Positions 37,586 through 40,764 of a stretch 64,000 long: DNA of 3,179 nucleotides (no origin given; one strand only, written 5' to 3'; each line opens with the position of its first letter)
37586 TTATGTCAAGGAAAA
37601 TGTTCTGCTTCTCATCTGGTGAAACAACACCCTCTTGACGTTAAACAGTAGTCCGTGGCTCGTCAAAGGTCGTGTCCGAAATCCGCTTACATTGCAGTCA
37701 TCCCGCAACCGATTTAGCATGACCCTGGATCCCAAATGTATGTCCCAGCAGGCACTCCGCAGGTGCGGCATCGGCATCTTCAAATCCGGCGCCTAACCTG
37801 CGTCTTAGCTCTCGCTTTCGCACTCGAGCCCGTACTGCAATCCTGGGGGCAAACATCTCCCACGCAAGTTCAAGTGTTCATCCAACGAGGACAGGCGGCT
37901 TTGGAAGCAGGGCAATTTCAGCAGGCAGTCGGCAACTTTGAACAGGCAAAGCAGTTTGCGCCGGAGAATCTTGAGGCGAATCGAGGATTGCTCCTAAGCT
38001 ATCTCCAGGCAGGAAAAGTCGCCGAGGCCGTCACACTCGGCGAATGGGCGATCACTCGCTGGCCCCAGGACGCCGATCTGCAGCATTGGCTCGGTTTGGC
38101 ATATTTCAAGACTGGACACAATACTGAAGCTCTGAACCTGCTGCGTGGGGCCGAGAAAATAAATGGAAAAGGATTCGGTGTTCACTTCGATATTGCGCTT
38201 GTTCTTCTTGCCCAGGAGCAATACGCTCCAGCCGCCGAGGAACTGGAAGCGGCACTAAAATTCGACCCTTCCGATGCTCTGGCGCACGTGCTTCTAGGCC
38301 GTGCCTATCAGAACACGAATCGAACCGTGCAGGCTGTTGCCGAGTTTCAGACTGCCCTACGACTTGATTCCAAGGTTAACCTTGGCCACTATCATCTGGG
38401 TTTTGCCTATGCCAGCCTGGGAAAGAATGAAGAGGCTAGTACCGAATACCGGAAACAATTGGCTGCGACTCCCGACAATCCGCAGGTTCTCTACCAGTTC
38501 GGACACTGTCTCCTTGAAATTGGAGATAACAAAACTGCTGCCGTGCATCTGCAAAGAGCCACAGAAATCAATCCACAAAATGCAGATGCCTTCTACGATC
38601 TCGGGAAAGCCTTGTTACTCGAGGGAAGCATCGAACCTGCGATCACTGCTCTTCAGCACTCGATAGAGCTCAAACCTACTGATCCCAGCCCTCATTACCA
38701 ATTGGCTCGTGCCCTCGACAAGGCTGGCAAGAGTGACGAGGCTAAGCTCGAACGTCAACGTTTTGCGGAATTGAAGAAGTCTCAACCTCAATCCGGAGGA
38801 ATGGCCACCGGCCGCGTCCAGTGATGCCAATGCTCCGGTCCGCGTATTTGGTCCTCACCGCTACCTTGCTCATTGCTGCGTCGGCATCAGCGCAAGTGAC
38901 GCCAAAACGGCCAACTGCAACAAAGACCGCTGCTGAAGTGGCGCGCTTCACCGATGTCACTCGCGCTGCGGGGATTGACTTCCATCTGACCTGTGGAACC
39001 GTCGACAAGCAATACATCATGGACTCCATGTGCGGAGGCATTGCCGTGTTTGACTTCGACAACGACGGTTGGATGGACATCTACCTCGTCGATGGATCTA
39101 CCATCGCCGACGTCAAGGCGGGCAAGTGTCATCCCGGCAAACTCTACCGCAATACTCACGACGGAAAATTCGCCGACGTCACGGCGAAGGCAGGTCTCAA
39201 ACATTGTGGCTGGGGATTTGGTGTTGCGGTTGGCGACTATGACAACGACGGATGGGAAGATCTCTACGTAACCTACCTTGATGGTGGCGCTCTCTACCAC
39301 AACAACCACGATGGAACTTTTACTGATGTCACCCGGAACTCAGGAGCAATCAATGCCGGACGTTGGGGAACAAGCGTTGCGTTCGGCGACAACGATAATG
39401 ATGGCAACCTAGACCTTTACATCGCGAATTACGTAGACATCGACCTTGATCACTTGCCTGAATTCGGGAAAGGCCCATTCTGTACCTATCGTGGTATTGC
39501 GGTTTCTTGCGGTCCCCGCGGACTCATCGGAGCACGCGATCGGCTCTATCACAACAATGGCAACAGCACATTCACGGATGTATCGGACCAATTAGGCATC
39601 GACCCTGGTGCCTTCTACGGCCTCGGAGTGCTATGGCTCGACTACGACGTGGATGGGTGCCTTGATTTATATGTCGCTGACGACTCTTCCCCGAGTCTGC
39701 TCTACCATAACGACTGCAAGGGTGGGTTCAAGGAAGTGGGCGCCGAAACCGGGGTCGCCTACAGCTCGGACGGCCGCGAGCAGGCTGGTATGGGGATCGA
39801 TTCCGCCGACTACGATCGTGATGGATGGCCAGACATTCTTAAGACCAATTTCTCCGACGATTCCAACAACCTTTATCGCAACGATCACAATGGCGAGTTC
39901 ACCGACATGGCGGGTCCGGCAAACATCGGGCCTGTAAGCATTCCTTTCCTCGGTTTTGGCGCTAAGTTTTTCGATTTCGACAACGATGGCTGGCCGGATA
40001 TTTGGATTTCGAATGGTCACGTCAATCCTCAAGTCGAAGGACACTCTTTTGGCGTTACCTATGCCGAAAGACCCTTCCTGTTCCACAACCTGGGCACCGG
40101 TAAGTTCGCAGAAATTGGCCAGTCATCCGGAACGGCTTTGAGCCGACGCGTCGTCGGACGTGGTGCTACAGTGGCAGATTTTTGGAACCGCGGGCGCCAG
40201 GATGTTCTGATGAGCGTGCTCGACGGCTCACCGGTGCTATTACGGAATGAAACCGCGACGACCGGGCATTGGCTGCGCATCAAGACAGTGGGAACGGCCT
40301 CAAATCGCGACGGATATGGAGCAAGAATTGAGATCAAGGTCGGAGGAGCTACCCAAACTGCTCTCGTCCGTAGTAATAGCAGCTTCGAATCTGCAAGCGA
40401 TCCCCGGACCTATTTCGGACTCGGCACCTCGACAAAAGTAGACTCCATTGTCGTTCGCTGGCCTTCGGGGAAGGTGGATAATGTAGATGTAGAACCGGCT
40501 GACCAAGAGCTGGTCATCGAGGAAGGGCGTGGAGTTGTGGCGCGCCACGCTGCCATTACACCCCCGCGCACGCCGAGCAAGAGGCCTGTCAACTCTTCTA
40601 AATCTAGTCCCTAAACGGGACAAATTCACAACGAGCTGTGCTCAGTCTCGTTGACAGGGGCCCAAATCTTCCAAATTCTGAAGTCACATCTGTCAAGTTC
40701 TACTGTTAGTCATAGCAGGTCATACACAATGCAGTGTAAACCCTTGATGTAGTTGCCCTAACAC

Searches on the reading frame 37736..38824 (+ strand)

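Call 26: search_protein_families(library=pfam, proteins=[window:37736-38824:+], max_evalue=0.0001)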
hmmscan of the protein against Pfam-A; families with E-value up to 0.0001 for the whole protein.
window:37736-38824:+ (362 aa): 21 families
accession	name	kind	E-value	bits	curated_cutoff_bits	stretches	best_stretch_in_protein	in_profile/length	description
PF13414.12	TPR_11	-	4.8e-40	135.4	26.8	4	258-294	3-39/42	TPR repeat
PF07719.23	TPR_2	-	8.3e-36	119.6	27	0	181-211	1-31/34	Tetratricopeptide repeat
PF13181.12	TPR_8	-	9e-32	107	25.7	0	218-248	4-34/34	Tetratricopeptide repeat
PF13431.12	TPR_17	-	6.6e-30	101.3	24.4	1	306-336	2-32/34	Tetratricopeptide repeat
PF14559.12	TPR_19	-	7.7e-30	103.5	25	3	260-317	2-59/68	Tetratricopeptide repeat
PF00515.34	TPR_1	-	1.9e-28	97.5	27.8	0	283-316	1-34/34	Tetratricopeptide repeat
PF13432.12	TPR_16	-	1e-24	87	32.7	3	152-212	2-62/65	Tetratricopeptide repeat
PF13428.12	TPR_14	-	1.2e-24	84.7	23.5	0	151-189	5-43/44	Tetratricopeptide repeat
PF12895.13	ANAPC3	-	1.2e-21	77.1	27.2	2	94-172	4-81/82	Anaphase-promoting complex, cyclosome, subunit 3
PF14561.12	TPR_20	-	1.5e-15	57.7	25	0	162-244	3-87/90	Tetratricopeptide repeat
PF13424.12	TPR_12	-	1.6e-15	57.5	30.1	0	219-279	7-75/77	Tetratricopeptide repeat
PF13429.12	TPR_15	-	2.6e-15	57.1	26.2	2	45-166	146-267/280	Tetratricopeptide repeat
PF23914.1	TPR_CcmH_CycH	-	4.1e-15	56.4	42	0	279-352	46-119/158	Cytochrome c-type biogenesis protein H TPR domain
PF13174.12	TPR_6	-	2.4e-14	53.3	26.3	0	284-307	1-24/33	Tetratricopeptide repeat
PF03704.23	BTAD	-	8.9e-12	46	22.1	0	270-336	49-115/146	Bacterial transcriptional activator domain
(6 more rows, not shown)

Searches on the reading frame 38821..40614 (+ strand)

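Call 26: search_protein_families(library=pfam, proteins=[window:38821-40614:+], max_evalue=0.0001)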
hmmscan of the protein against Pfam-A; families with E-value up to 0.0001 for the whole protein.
window:38821-40614:+ (597 aa): 3 families
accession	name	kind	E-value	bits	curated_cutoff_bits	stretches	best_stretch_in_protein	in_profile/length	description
PF13517.12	FG-GAP_3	-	1.5e-42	144.5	26.9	5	78-150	1-61/61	FG-GAP-like repeat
PF07593.17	UnbV_ASPIC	-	4.1e-18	65.5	23.4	1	498-564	1-67/68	ASPIC and UnbV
PF01839.29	FG-GAP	-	3.8e-08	33.5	22.1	0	132-160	2-27/37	FG-GAP repeat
